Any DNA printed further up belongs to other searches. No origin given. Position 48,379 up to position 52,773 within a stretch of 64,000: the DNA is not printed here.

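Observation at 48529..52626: Single 1365-aa polypeptide fusing a processive GT2 synthase (QxxRW), a Wzx/MOP-flippase-like 12-TM module and a GT4 transferase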

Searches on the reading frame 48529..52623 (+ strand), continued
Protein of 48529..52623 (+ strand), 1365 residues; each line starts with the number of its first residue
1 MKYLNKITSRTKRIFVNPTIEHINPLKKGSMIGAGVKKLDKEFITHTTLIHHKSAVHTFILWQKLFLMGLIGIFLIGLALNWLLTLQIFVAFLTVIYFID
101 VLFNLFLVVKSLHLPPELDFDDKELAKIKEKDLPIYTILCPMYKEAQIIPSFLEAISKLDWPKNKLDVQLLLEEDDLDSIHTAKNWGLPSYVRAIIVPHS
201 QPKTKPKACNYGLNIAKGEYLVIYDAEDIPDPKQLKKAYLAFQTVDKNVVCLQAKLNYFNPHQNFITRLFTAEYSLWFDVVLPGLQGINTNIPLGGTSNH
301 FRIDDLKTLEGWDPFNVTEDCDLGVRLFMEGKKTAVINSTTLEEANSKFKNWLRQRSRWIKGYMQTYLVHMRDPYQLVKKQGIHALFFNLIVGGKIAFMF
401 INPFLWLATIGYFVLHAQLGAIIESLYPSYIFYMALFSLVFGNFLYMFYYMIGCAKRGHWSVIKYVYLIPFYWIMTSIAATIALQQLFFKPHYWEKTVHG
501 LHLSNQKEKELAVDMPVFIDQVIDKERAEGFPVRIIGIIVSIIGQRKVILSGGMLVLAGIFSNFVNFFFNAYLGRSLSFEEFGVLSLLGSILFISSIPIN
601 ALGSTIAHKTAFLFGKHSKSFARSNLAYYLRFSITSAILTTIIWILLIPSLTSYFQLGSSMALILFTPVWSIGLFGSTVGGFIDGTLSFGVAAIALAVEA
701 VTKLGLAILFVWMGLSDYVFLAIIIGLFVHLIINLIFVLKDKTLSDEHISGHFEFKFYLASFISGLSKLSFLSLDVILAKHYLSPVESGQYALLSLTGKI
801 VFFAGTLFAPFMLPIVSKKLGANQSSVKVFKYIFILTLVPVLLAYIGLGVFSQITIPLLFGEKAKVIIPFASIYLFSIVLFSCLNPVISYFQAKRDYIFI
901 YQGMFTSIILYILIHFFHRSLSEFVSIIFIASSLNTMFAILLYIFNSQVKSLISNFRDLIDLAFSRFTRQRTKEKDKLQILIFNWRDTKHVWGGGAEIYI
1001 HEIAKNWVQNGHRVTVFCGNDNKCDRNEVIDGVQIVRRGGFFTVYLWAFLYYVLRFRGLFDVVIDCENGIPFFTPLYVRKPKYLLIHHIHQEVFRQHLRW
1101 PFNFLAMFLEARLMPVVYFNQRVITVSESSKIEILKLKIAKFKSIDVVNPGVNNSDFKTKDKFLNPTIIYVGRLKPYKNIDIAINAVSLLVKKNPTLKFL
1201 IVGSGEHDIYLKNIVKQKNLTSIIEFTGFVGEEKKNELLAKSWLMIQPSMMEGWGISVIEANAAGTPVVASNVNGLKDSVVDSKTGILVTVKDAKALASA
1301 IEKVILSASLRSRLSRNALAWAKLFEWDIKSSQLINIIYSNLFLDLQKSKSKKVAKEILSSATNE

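Call 11: find_homologous_proteins(query=window:48529-52623:+, max_evalue=0.00001)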
Query window:48529-52623:+ (1365 aa): 2931 proteins with E <= 0.00001 among 7767 candidates; the best 120 are listed.
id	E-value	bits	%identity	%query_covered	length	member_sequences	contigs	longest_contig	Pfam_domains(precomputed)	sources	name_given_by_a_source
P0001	0.0e+0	2959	97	100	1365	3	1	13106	PF13632.13,PF13641.13,PF00534.27,PF13579.13,PF13439.13,PF00535.33,PF20706.4,PF13692.13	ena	-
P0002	0.0e+0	1942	65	98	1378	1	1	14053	PF13632.13,PF13641.13,PF00534.27,PF13439.13,PF00535.33,PF20706.4,PF13692.13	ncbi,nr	ncbi:glycosyltransferase [Patescibacteria group bacterium]|nr:glycosyltransferase [Patescibacteria g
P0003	0.0e+0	1881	63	98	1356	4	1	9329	PF13632.13,PF13641.13,PF00534.27,PF13439.13,PF00535.33,PF20706.4,PF13692.13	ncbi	-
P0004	0.0e+0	1875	62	99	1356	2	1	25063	PF13632.13,PF13641.13,PF00534.27,PF13579.13,PF13439.13,PF00535.33,PF20706.4,PF13692.13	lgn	-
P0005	0.0e+0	1843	61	99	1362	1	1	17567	PF13632.13,PF01943.23,PF13641.13,PF00534.27,PF13439.13,PF00535.33,PF20706.4,PF13692.13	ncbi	-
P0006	0.0e+0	1778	59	98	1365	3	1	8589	PF13632.13,PF13641.13,PF00534.27,PF13439.13,PF00535.33,PF20706.4,PF13692.13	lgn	-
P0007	0.0e+0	1737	57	98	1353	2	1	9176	PF13632.13,PF13641.13,PF00534.27,PF13579.13,PF13439.13,PF00535.33,PF20706.4,PF13692.13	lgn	-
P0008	0.0e+0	1732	58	99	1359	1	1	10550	PF13632.13,PF13641.13,PF00534.27,PF13439.13,PF00535.33,PF20706.4,PF13692.13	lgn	-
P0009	0.0e+0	1588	54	96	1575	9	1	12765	PF13632.13,PF13506.14,PF13641.13,PF00534.27,PF13579.13,PF13439.13,PF00535.33,PF20706.4,PF13692.13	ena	-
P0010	0.0e+0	1577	54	96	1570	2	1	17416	PF13632.13,PF13506.14,PF13641.13,PF00534.27,PF13579.13,PF13439.13,PF00535.33,PF20706.4,PF13692.13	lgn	-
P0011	0.0e+0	1568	54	96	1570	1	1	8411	PF13632.13,PF13506.14,PF13641.13,PF00534.27,PF13579.13,PF13439.13,PF00535.33,PF20706.4,PF13692.13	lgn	-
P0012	0.0e+0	1551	52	98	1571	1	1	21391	PF13632.13,PF10111.15,PF13506.14,PF13641.13,PF00534.27,PF13579.13,PF13524.13,PF13439.13,PF00535.33,PF20706.4,PF13692.13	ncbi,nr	ncbi:MAG TPA: glycosyltransferase [Patescibacteria group bacterium]|nr:glycosyltransferase [Patescib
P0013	0.0e+0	1545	51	97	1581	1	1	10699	PF13632.13,PF10111.15,PF13506.14,PF13641.13,PF00534.27,PF13579.13,PF13439.13,PF00535.33,PF20706.4,PF13692.13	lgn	-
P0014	0.0e+0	1544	51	98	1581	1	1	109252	PF13632.13,PF13506.14,PF13641.13,PF00534.27,PF13439.13,PF00535.33,PF20706.4,PF13692.13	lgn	-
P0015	0.0e+0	1543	51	98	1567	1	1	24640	PF13632.13,PF10111.15,PF13641.13,PF00534.27,PF13579.13,PF13439.13,PF00535.33,PF20706.4,PF13692.13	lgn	-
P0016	0.0e+0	1532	50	98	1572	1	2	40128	PF13632.13,PF10111.15,PF13506.14,PF13641.13,PF00534.27,PF13579.13,PF13439.13,PF00535.33,PF20706.4,PF13692.13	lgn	-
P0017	0.0e+0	1525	52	96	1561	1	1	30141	PF13632.13,PF10111.15,PF13506.14,PF13641.13,PF00534.27,PF13579.13,PF13439.13,PF00535.33,PF20706.4,PF13692.13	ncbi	-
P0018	0.0e+0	1524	52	98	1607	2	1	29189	PF13632.13,PF10111.15,PF13506.14,PF13641.13,PF00534.27,PF13439.13,PF00535.33,PF20706.4,PF13692.13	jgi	-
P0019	0.0e+0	1523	52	98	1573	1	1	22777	PF13632.13,PF13506.14,PF13641.13,PF00534.27,PF13579.13,PF13439.13,PF00535.33,PF20706.4,PF13692.13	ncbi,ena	-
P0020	0.0e+0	1522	52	98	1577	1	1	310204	PF13632.13,PF10111.15,PF13641.13,PF00534.27,PF13579.13,PF13524.13,PF13439.13,PF00535.33,PF20706.4,PF13692.13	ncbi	-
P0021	0.0e+0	1519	51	96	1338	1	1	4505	PF13632.13,PF13641.13,PF00534.27,PF13579.13,PF13439.13,PF00535.33,PF20706.4,PF13692.13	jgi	jgi:glycosyltransferase involved in cell wall biosynthesis/cellulose synthase/poly-beta-1,6-N-acetyl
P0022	0.0e+0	1519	51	97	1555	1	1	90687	PF13632.13,PF13641.13,PF00534.27,PF13439.13,PF00535.33,PF20706.4,PF13692.13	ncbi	-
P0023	0.0e+0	1518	50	98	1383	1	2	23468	PF13632.13,PF13641.13,PF00534.27,PF13579.13,PF13439.13,PF00535.33,PF20706.4,PF13692.13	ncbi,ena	-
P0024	0.0e+0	1513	52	96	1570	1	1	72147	PF13632.13,PF10111.15,PF13506.14,PF13641.13,PF00534.27,PF13579.13,PF13439.13,PF00535.33,PF20706.4,PF13692.13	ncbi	-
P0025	0.0e+0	1513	51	96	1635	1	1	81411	PF13632.13,PF01943.23,PF10111.15,PF13506.14,PF13641.13,PF00534.27,PF13439.13,PF00535.33,PF20706.4,PF13692.13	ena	-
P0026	0.0e+0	1509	52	98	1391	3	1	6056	PF13632.13,PF13641.13,PF00534.27,PF13579.13,PF13439.13,PF00535.33,PF20706.4,PF13692.13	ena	-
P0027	0.0e+0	1506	52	98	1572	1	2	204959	PF13632.13,PF10111.15,PF13506.14,PF13641.13,PF00534.27,PF13579.13,PF13439.13,PF00535.33,PF20706.4,PF13692.13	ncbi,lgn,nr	ncbi:glycosyltransferase [Candidatus Gottesmanbacteria bacterium]|nr:glycosyltransferase [Candidatus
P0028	0.0e+0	1506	50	99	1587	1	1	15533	PF13632.13,PF10111.15,PF13506.14,PF13641.13,PF00534.27,PF13579.13,PF13524.13,PF13439.13,PF00535.33,PF20706.4,PF13692.13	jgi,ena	-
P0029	0.0e+0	1502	52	96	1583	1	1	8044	PF13632.13,PF10111.15,PF13506.14,PF13641.13,PF00534.27,PF13439.13,PF00535.33,PF20706.4,PF13692.13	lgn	-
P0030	0.0e+0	1494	51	97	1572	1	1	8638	PF13632.13,PF01943.23,PF13506.14,PF13641.13,PF00534.27,PF13579.13,PF13439.13,PF00535.33,PF20706.4,PF13692.13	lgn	-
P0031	0.0e+0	1491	50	98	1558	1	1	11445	PF13632.13,PF13641.13,PF00534.27,PF13579.13,PF13439.13,PF00535.33,PF20706.4,PF13692.13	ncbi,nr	ncbi:glycosyltransferase [Candidatus Microgenomates bacterium]|nr:glycosyltransferase [Candidatus Mi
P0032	0.0e+0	1489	53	96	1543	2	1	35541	PF13632.13,PF13641.13,PF00534.27,PF13439.13,PF00535.33,PF20706.4,PF13692.13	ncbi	-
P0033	0.0e+0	1488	51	98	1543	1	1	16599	PF13632.13,PF13506.14,PF13641.13,PF00534.27,PF13579.13,PF13439.13,PF00535.33,PF20706.4,PF13692.13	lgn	-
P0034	0.0e+0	1487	51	98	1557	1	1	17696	PF13632.13,PF13641.13,PF00534.27,PF13579.13,PF13439.13,PF00535.33,PF20706.4,PF13692.13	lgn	-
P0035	0.0e+0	1487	51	99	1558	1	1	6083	PF13632.13,PF10111.15,PF13506.14,PF13641.13,PF00534.27,PF13579.13,PF13439.13,PF00535.33,PF20706.4,PF13692.13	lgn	-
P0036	0.0e+0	1487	50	96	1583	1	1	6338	PF13632.13,PF13506.14,PF13641.13,PF00534.27,PF13579.13,PF13439.13,PF00535.33,PF20706.4,PF13692.13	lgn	-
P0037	0.0e+0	1485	51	99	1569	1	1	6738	PF13632.13,PF10111.15,PF13506.14,PF13641.13,PF00534.27,PF13579.13,PF13439.13,PF00535.33,PF20706.4,PF13692.13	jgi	-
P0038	0.0e+0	1485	51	97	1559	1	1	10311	PF13632.13,PF10111.15,PF13506.14,PF13641.13,PF00534.27,PF13579.13,PF13439.13,PF00535.33,PF20706.4,PF13692.13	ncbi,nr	ncbi:MAG: glycosyltransferase [Bacteroides sp.]|nr:glycosyltransferase [Bacteroides sp.]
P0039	0.0e+0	1483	51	100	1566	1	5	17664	PF13632.13,PF10111.15,PF13506.14,PF13641.13,PF00534.27,PF13439.13,PF00535.33,PF20706.4,PF13692.13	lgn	-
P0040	0.0e+0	1483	51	96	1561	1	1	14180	PF13632.13,PF13506.14,PF13641.13,PF00534.27,PF13579.13,PF13439.13,PF00535.33,PF20706.4,PF13692.13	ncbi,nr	ncbi:MAG: glycosyltransferase [bacterium]|nr:glycosyltransferase [bacterium]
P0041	0.0e+0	1482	51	97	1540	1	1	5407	PF13632.13,PF10111.15,PF13641.13,PF00534.27,PF13579.13,PF13524.13,PF13439.13,PF00535.33,PF20706.4,PF13692.13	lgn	-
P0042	0.0e+0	1482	50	99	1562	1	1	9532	PF13632.13,PF10111.15,PF13641.13,PF00534.27,PF13579.13,PF13439.13,PF00535.33,PF20706.4,PF13692.13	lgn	-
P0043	0.0e+0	1481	51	96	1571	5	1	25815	PF13632.13,PF01943.23,PF13641.13,PF00534.27,PF13579.13,PF13439.13,PF00535.33,PF20706.4,PF13692.13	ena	-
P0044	0.0e+0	1481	51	98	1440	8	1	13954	PF13632.13,PF13641.13,PF00534.27,PF13579.13,PF13439.13,PF00535.33,PF20706.4,PF13692.13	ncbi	ncbi:MAG: hypothetical protein ACD_50C00390G0001, partial [uncultured bacterium]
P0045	0.0e+0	1480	51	96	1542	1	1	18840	PF13632.13,PF10111.15,PF13506.14,PF13641.13,PF00534.27,PF13439.13,PF00535.33,PF20706.4,PF13692.13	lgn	-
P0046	0.0e+0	1479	51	97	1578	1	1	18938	PF13632.13,PF10111.15,PF13641.13,PF00534.27,PF13579.13,PF13439.13,PF00535.33,PF20706.4,PF13692.13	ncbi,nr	ncbi:MAG: glycosyltransferase [Candidatus Levybacteria bacterium]|nr:glycosyltransferase [Candidatus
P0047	0.0e+0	1477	50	97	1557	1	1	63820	PF13632.13,PF10111.15,PF13641.13,PF00534.27,PF13579.13,PF13439.13,PF00535.33,PF20706.4,PF13692.13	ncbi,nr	ncbi:glycosyltransferase [Candidatus Gottesmanbacteria bacterium]|nr:glycosyltransferase [Candidatus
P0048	0.0e+0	1475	49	99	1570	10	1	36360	PF13632.13,PF13506.14,PF13641.13,PF00534.27,PF13579.13,PF13439.13,PF00535.33,PF20706.4,PF13692.13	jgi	-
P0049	0.0e+0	1475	51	98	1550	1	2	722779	PF13632.13,PF10111.15,PF13506.14,PF13641.13,PF00534.27,PF13579.13,PF13439.13,PF00535.33,PF20706.4,PF13692.13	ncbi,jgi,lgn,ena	-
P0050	0.0e+0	1474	49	97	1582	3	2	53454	PF13632.13,PF01943.23,PF13641.13,PF00534.27,PF13579.13,PF13524.13,PF13439.13,PF00535.33,PF20706.4,PF13692.13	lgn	-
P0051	0.0e+0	1472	49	98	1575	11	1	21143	PF13632.13,PF10111.15,PF13506.14,PF13641.13,PF00534.27,PF13579.13,PF13439.13,PF00535.33,PF20706.4,PF13692.13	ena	-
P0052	0.0e+0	1471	51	96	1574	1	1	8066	PF13632.13,PF13506.14,PF13641.13,PF00534.27,PF13579.13,PF13439.13,PF00535.33,PF20706.4,PF13692.13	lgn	-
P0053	0.0e+0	1470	50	96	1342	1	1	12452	PF13632.13,PF13641.13,PF00534.27,PF13524.13,PF13439.13,PF00535.33,PF20706.4,PF13692.13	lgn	-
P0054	0.0e+0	1470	51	98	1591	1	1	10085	PF13632.13,PF01943.23,PF10111.15,PF13506.14,PF13641.13,PF00534.27,PF13579.13,PF13439.13,PF00535.33,PF20706.4,PF13692.13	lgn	-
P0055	0.0e+0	1469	49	98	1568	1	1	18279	PF13632.13,PF01943.23,PF10111.15,PF13506.14,PF13641.13,PF00534.27,PF13579.13,PF13439.13,PF00535.33,PF20706.4,PF13692.13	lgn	-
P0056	0.0e+0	1465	51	98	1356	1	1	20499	PF13632.13,PF13641.13,PF00534.27,PF13579.13,PF13439.13,PF00535.33,PF20706.4,PF13692.13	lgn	-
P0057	0.0e+0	1465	51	98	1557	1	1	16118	PF13632.13,PF13641.13,PF00534.27,PF13579.13,PF13439.13,PF00535.33,PF20706.4,PF13692.13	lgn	-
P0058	0.0e+0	1465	51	98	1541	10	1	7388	PF13632.13,PF10111.15,PF13506.14,PF13641.13,PF00534.27,PF13579.13,PF13439.13,PF00535.33,PF20706.4,PF13692.13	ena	-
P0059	0.0e+0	1464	49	98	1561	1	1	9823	PF13632.13,PF10111.15,PF13641.13,PF00534.27,PF13579.13,PF13524.13,PF13439.13,PF00535.33,PF20706.4,PF13692.13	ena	-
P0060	0.0e+0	1464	50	97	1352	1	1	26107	PF13632.13,PF13641.13,PF00534.27,PF13579.13,PF13439.13,PF00535.33,PF20706.4,PF13692.13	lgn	-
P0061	0.0e+0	1464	50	98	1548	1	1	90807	PF13632.13,PF10111.15,PF13506.14,PF13641.13,PF00534.27,PF13579.13,PF13439.13,PF00535.33,PF20706.4,PF13692.13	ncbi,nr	ncbi:MAG: glycosyltransferase [Candidatus Curtissbacteria bacterium]|nr:glycosyltransferase [Candida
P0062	0.0e+0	1464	51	98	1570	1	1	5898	PF13632.13,PF13506.14,PF13641.13,PF00534.27,PF13579.13,PF13439.13,PF00535.33,PF20706.4,PF13692.13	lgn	-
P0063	0.0e+0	1463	50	98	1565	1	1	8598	PF13632.13,PF01943.23,PF10111.15,PF13641.13,PF00534.27,PF13439.13,PF00535.33,PF20706.4,PF13692.13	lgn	-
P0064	0.0e+0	1462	49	99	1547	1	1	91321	PF13632.13,PF13506.14,PF13641.13,PF00534.27,PF13579.13,PF13439.13,PF00535.33,PF20706.4,PF13692.13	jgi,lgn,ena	-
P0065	0.0e+0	1462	49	100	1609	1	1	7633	PF13632.13,PF13506.14,PF13641.13,PF00534.27,PF13439.13,PF00535.33,PF20706.4,PF13692.13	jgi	jgi:cellulose synthase/poly-beta-1,6-N-acetylglucosamine synthase-like glycosyltransferase/glycosylt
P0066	0.0e+0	1462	50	96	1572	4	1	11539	PF13632.13,PF13506.14,PF13641.13,PF00534.27,PF13579.13,PF13439.13,PF00535.33,PF20706.4,PF13692.13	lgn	-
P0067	0.0e+0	1461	50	98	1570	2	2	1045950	PF13632.13,PF10111.15,PF13506.14,PF13641.13,PF00534.27,PF13579.13,PF13439.13,PF00535.33,PF20706.4,PF13692.13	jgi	jgi:cellulose synthase/poly-beta-1,6-N-acetylglucosamine synthase-like glycosyltransferase/glycosylt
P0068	0.0e+0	1461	49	98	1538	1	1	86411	PF13632.13,PF10111.15,PF13506.14,PF13641.13,PF00534.27,PF13579.13,PF13524.13,PF13439.13,PF00535.33,PF20706.4,PF13692.13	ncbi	-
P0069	0.0e+0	1460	50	98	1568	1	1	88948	PF13632.13,PF10111.15,PF13506.14,PF13641.13,PF00534.27,PF13439.13,PF00535.33,PF20706.4,PF13692.13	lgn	-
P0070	0.0e+0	1460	50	96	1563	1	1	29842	PF13632.13,PF13506.14,PF13641.13,PF00534.27,PF13579.13,PF13439.13,PF00535.33,PF20706.4,PF13692.13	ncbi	-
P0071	0.0e+0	1459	50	96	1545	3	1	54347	PF13632.13,PF13641.13,PF00534.27,PF13579.13,PF13439.13,PF00535.33,PF20706.4,PF13692.13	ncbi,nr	ncbi:glycosyltransferase [Patescibacteria group bacterium]|nr:glycosyltransferase [Patescibacteria g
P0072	0.0e+0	1459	50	98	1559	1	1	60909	PF13632.13,PF13733.13,PF13506.14,PF13641.13,PF00534.27,PF13579.13,PF13439.13,PF00535.33,PF20706.4,PF13692.13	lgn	-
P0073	0.0e+0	1458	50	99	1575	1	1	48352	PF13632.13,PF10111.15,PF13506.14,PF13641.13,PF00534.27,PF13579.13,PF13439.13,PF00535.33,PF20706.4,PF13692.13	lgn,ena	-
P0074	0.0e+0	1457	51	96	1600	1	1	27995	PF13632.13,PF10111.15,PF13641.13,PF00534.27,PF13579.13,PF13439.13,PF00535.33,PF20706.4,PF13692.13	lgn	-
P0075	0.0e+0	1457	50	98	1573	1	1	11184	PF13632.13,PF10111.15,PF13641.13,PF00534.27,PF13579.13,PF13439.13,PF00535.33,PF20706.4,PF13692.13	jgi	-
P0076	0.0e+0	1457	50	96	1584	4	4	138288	PF13632.13,PF13506.14,PF13641.13,PF00534.27,PF13579.13,PF13439.13,PF00535.33,PF20706.4,PF13692.13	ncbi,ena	-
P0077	0.0e+0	1456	50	97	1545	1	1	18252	PF13632.13,PF13506.14,PF13641.13,PF00534.27,PF13579.13,PF13439.13,PF00535.33,PF20706.4,PF13692.13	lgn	-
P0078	0.0e+0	1456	50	98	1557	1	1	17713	PF13632.13,PF01943.23,PF10111.15,PF13506.14,PF13641.13,PF00534.27,PF13579.13,PF13439.13,PF00535.33,PF20706.4,PF13692.13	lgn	-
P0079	0.0e+0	1455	51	97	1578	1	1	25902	PF13632.13,PF10111.15,PF13641.13,PF00534.27,PF13579.13,PF13439.13,PF00535.33,PF20706.4,PF13692.13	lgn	-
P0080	0.0e+0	1455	51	98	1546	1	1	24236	PF13632.13,PF13506.14,PF13641.13,PF00534.27,PF13579.13,PF13439.13,PF00535.33,PF20706.4,PF13692.13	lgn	-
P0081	0.0e+0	1455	50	99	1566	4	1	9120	PF13632.13,PF10111.15,PF13506.14,PF13641.13,PF00534.27,PF13579.13,PF13439.13,PF00535.33,PF20706.4,PF13692.13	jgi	jgi:cellulose synthase/poly-beta-1,6-N-acetylglucosamine synthase-like glycosyltransferase/glycosylt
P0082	0.0e+0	1454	47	100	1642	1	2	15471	PF01943.23,PF10111.15,PF13506.14,PF13579.13,PF13524.13,PF13439.13,PF00535.33,PF13692.13,PF13632.13,PF13641.13,PF00534.27,PF20706.4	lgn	-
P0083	0.0e+0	1453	50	97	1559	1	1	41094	PF13632.13,PF13506.14,PF13641.13,PF00534.27,PF13579.13,PF13439.13,PF00535.33,PF20706.4,PF13692.13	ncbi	-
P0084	0.0e+0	1453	49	97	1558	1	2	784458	PF13632.13,PF13506.14,PF13641.13,PF00534.27,PF13579.13,PF13439.13,PF00535.33,PF20706.4,PF13692.13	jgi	jgi:cellulose synthase/poly-beta-1,6-N-acetylglucosamine synthase-like glycosyltransferase/glycosylt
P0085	0.0e+0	1452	51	97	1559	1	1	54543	PF13632.13,PF10111.15,PF13506.14,PF13641.13,PF00534.27,PF13579.13,PF13439.13,PF00535.33,PF20706.4,PF13692.13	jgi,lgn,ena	-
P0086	0.0e+0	1452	50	97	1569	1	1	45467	PF13632.13,PF13506.14,PF13641.13,PF00534.27,PF13439.13,PF00535.33,PF20706.4,PF13692.13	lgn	-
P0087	0.0e+0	1450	49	98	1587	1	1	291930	PF13632.13,PF13506.14,PF13641.13,PF00534.27,PF13579.13,PF13524.13,PF13439.13,PF00535.33,PF20706.4,PF13692.13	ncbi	-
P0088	0.0e+0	1450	51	98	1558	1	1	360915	PF13632.13,PF10111.15,PF13506.14,PF13641.13,PF00534.27,PF13579.13,PF13439.13,PF00535.33,PF20706.4,PF13692.13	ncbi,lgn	-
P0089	0.0e+0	1450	52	95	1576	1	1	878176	PF13632.13,PF13506.14,PF13641.13,PF00534.27,PF13579.13,PF13439.13,PF00535.33,PF20706.4,PF13692.13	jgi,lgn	-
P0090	0.0e+0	1450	50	99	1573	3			PF13632.13,PF13506.14,PF13641.13,PF00534.27,PF13439.13,PF00535.33,PF20706.4,PF13692.13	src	-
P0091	0.0e+0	1449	50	99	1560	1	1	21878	PF13632.13,PF10111.15,PF13506.14,PF13641.13,PF00534.27,PF13579.13,PF13439.13,PF00535.33,PF20706.4,PF13692.13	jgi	-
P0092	0.0e+0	1449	50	97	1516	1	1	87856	PF13632.13,PF10111.15,PF13641.13,PF00534.27,PF13579.13,PF13439.13,PF00535.33,PF20706.4,PF13692.13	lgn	-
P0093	0.0e+0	1448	50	98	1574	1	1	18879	PF13632.13,PF01943.23,PF10111.15,PF13506.14,PF13641.13,PF00534.27,PF13439.13,PF13440.12,PF00535.33,PF20706.4,PF13692.13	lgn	-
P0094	0.0e+0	1447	49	97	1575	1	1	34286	PF13632.13,PF10111.15,PF13506.14,PF13641.13,PF00534.27,PF13439.13,PF00535.33,PF20706.4,PF13692.13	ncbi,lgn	-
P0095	0.0e+0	1447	50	98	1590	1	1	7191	PF13632.13,PF10111.15,PF13506.14,PF13641.13,PF00534.27,PF13579.13,PF13439.13,PF00535.33,PF20706.4,PF13692.13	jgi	-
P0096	0.0e+0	1446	49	99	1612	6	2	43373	PF13632.13,PF13506.14,PF13641.13,PF00534.27,PF13579.13,PF13439.13,PF00535.33,PF20706.4,PF13692.13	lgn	-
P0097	0.0e+0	1446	50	96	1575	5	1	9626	PF13632.13,PF10111.15,PF13506.14,PF13641.13,PF00534.27,PF13579.13,PF13439.13,PF00535.33,PF20706.4,PF13692.13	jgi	-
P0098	0.0e+0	1446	51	97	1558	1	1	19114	PF13632.13,PF10111.15,PF13506.14,PF13641.13,PF00534.27,PF13579.13,PF13439.13,PF00535.33,PF20706.4,PF13692.13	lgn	-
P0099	0.0e+0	1445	50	98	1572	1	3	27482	PF13632.13,PF13506.14,PF13641.13,PF00534.27,PF13579.13,PF13439.13,PF00535.33,PF20706.4,PF13692.13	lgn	-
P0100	0.0e+0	1445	49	98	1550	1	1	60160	PF13632.13,PF13506.14,PF13641.13,PF00534.27,PF13579.13,PF13439.13,PF00535.33,PF20706.4,PF13692.13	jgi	jgi:glycosyltransferase XagB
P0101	0.0e+0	1445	51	97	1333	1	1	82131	PF13632.13,PF13641.13,PF00534.27,PF13579.13,PF13439.13,PF00535.33,PF20706.4,PF13692.13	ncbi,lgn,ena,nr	ncbi:MAG: family 2 glycosyl transferase [Microgenomates group bacterium Gr01-1014_16]|nr:MAG: family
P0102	0.0e+0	1444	50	98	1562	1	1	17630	PF13632.13,PF13506.14,PF13641.13,PF00534.27,PF13579.13,PF13439.13,PF00535.33,PF20706.4,PF13692.13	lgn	-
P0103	0.0e+0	1443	50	98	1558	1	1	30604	PF13632.13,PF13641.13,PF00534.27,PF13524.13,PF13439.13,PF00535.33,PF20706.4,PF13692.13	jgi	jgi:glycosyltransferase XagB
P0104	0.0e+0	1443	50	98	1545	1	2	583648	PF13632.13,PF10111.15,PF13506.14,PF13641.13,PF00534.27,PF13579.13,PF13439.13,PF00535.33,PF20706.4,PF13692.13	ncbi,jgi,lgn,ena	-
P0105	0.0e+0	1442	49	98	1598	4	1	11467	PF13632.13,PF10111.15,PF13506.14,PF13641.13,PF00534.27,PF13579.13,PF13439.13,PF00535.33,PF20706.4,PF13692.13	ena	-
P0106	0.0e+0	1442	50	97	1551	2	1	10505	PF13632.13,PF13506.14,PF13641.13,PF00534.27,PF13579.13,PF13439.13,PF00535.33,PF20706.4,PF13692.13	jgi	-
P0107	0.0e+0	1442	49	98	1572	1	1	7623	PF13632.13,PF10111.15,PF13506.14,PF13641.13,PF00534.27,PF13439.13,PF00535.33,PF20706.4,PF13692.13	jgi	jgi:cellulose synthase/poly-beta-1,6-N-acetylglucosamine synthase-like glycosyltransferase/glycosylt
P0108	0.0e+0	1441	49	96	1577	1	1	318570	PF13632.13,PF13641.13,PF00534.27,PF13579.13,PF13439.13,PF00535.33,PF20706.4,PF13692.13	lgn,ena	-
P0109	0.0e+0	1441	49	98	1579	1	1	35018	PF13632.13,PF13641.13,PF00534.27,PF13579.13,PF13439.13,PF00535.33,PF20706.4,PF13692.13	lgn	-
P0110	0.0e+0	1441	49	98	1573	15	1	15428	PF13632.13,PF10111.15,PF13641.13,PF00534.27,PF13579.13,PF13439.13,PF00535.33,PF20706.4,PF13692.13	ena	-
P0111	0.0e+0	1440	50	96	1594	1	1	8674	PF13632.13,PF10111.15,PF13506.14,PF13641.13,PF00534.27,PF13579.13,PF13439.13,PF00535.33,PF20706.4,PF13692.13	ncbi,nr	ncbi:MAG TPA: glycosyltransferase [Patescibacteria group bacterium]|nr:glycosyltransferase [Patescib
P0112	0.0e+0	1440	50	97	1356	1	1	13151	PF13632.13,PF13641.13,PF00534.27,PF13579.13,PF13439.13,PF00535.33,PF20706.4,PF13692.13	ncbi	-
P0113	0.0e+0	1439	50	97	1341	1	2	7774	PF13632.13,PF13641.13,PF00534.27,PF13579.13,PF13439.13,PF00535.33,PF20706.4,PF13692.13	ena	-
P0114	0.0e+0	1439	50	97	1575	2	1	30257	PF13632.13,PF01943.23,PF10111.15,PF13506.14,PF13641.13,PF00534.27,PF13524.13,PF13439.13,PF00535.33,PF20706.4,PF13692.13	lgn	-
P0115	0.0e+0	1439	50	98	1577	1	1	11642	PF13632.13,PF13506.14,PF13641.13,PF00534.27,PF13579.13,PF13439.13,PF00535.33,PF20706.4,PF13692.13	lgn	-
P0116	0.0e+0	1438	50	98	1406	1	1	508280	PF13632.13,PF13641.13,PF00534.27,PF13579.13,PF13439.13,PF00535.33,PF20706.4,PF13692.13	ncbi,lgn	-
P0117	0.0e+0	1437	49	98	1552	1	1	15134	PF13632.13,PF10111.15,PF13506.14,PF13641.13,PF00534.27,PF13579.13,PF13439.13,PF00535.33,PF20706.4,PF13692.13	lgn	-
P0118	0.0e+0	1437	51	97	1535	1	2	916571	PF13632.13,PF13506.14,PF13641.13,PF00534.27,PF13579.13,PF13439.13,PF00535.33,PF20706.4,PF13692.13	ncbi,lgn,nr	ncbi:glycosyltransferase [Candidatus Woesebacteria bacterium]|nr:glycosyltransferase [Candidatus Woe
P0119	0.0e+0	1436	50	98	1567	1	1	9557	PF13632.13,PF10111.15,PF13506.14,PF13641.13,PF00534.27,PF13579.13,PF13524.13,PF13439.13,PF00535.33,PF20706.4,PF13692.13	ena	-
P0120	0.0e+0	1436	50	97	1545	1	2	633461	PF13632.13,PF13506.14,PF13641.13,PF00534.27,PF13579.13,PF13439.13,PF00535.33,PF20706.4,PF13692.13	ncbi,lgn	-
